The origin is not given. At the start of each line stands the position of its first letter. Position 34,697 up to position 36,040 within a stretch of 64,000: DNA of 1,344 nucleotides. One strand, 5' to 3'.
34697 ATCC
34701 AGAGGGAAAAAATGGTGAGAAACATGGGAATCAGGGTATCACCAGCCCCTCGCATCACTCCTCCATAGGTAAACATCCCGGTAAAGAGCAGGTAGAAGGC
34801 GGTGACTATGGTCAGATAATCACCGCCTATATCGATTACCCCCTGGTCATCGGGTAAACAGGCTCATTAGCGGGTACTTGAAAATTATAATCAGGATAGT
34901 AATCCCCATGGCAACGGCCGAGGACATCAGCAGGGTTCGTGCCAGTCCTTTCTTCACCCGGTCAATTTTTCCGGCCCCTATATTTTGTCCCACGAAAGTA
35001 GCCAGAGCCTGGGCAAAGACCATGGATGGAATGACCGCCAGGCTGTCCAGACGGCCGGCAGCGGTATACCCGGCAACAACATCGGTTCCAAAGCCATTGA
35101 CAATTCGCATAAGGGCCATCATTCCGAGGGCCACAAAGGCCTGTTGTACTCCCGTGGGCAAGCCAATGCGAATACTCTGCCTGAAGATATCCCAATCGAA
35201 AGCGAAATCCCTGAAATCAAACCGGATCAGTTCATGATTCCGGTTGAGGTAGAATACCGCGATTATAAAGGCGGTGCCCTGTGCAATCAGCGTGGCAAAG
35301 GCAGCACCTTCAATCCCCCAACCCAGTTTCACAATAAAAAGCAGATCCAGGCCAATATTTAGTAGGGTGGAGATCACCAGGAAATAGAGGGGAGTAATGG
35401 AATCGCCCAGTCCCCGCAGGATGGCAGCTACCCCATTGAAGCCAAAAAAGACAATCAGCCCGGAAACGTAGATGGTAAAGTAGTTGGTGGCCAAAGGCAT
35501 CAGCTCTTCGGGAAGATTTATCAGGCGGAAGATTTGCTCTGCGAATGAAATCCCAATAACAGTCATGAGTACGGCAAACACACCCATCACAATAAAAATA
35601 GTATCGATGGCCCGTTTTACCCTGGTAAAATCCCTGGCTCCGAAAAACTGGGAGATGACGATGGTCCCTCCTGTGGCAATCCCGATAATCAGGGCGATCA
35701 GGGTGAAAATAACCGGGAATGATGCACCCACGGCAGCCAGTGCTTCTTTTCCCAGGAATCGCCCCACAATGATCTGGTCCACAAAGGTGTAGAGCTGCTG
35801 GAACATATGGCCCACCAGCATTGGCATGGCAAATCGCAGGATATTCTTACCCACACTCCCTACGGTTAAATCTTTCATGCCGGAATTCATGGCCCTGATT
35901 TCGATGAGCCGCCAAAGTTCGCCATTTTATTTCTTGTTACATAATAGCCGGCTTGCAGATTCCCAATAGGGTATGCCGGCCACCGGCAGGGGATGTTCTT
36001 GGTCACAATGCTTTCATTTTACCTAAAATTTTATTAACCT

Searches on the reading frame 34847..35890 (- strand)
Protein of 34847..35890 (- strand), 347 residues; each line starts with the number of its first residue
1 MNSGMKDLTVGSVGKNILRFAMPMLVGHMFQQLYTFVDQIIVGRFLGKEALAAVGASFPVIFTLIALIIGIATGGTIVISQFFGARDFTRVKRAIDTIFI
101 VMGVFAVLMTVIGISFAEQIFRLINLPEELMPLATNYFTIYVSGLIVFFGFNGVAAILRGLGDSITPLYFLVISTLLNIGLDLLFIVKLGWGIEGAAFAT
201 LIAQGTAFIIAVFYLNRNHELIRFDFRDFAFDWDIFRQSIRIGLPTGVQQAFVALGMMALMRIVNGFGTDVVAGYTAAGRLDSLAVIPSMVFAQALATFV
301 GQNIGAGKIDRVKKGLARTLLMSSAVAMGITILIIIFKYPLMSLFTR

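Call 41: search_protein_families(library=ncbifam, proteins=[window:34847-35890:-], max_evalue=0.00001)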
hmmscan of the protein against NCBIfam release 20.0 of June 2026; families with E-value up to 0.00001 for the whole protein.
window:34847-35890:- (347 aa): 11 families
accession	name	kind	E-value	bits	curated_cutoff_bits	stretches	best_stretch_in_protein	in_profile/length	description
TIGR00797.1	matE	subfamily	7.6e-66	222.6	147.4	1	23-346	1-323/396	MATE family efflux transporter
NF041801.1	MATE_SolL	equivalog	8.2e-46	156.7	780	1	6-343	11-351/458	solanimycin export family MATE transporter SolL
NF007130.1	PRK09575.1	equivalog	8.6e-33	114.2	445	1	12-345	3-337/435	MATE family efflux transporter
NF007562.1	PRK10189.1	equivalog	1.7e-18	66.6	465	1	16-346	28-366/470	EmmdR/YeeO family multidrug/toxin efflux MATE transporter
NF052396.1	MATE_WgkD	equivalog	1.4e-17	63.8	510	1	15-346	3-333/428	tryglysin-associated MATE efflux transporter WgkD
NF000217.1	MATE_multi_FepA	equivalog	6.9e-14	51.7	900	1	2-330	2-329/443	multidrug efflux MATE transporter FepA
NF000131.1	MATE_multi_MepA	equivalog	1.1e-13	51.2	850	1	12-332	13-331/451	multidrug efflux MATE transporter MepA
NF007690.0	PRK10367.1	equivalog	7.5e-12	44.9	409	1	12-346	6-341/441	MATE family efflux transporter DinF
NF001214.0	PRK00187.1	equivalog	8.3e-09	34.9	449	1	15-345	10-344/464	NorM family multidrug efflux MATE transporter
NF045539.1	MATE_efflux1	equivalog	1.4e-08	34.3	350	1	91-267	74-255/411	MATE family Na+-driven efflux transporter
NF045578.1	export_MbnM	equivalog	4.5e-06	25.9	285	1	22-303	7-284/410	methanobactin export MATE transporter MbnM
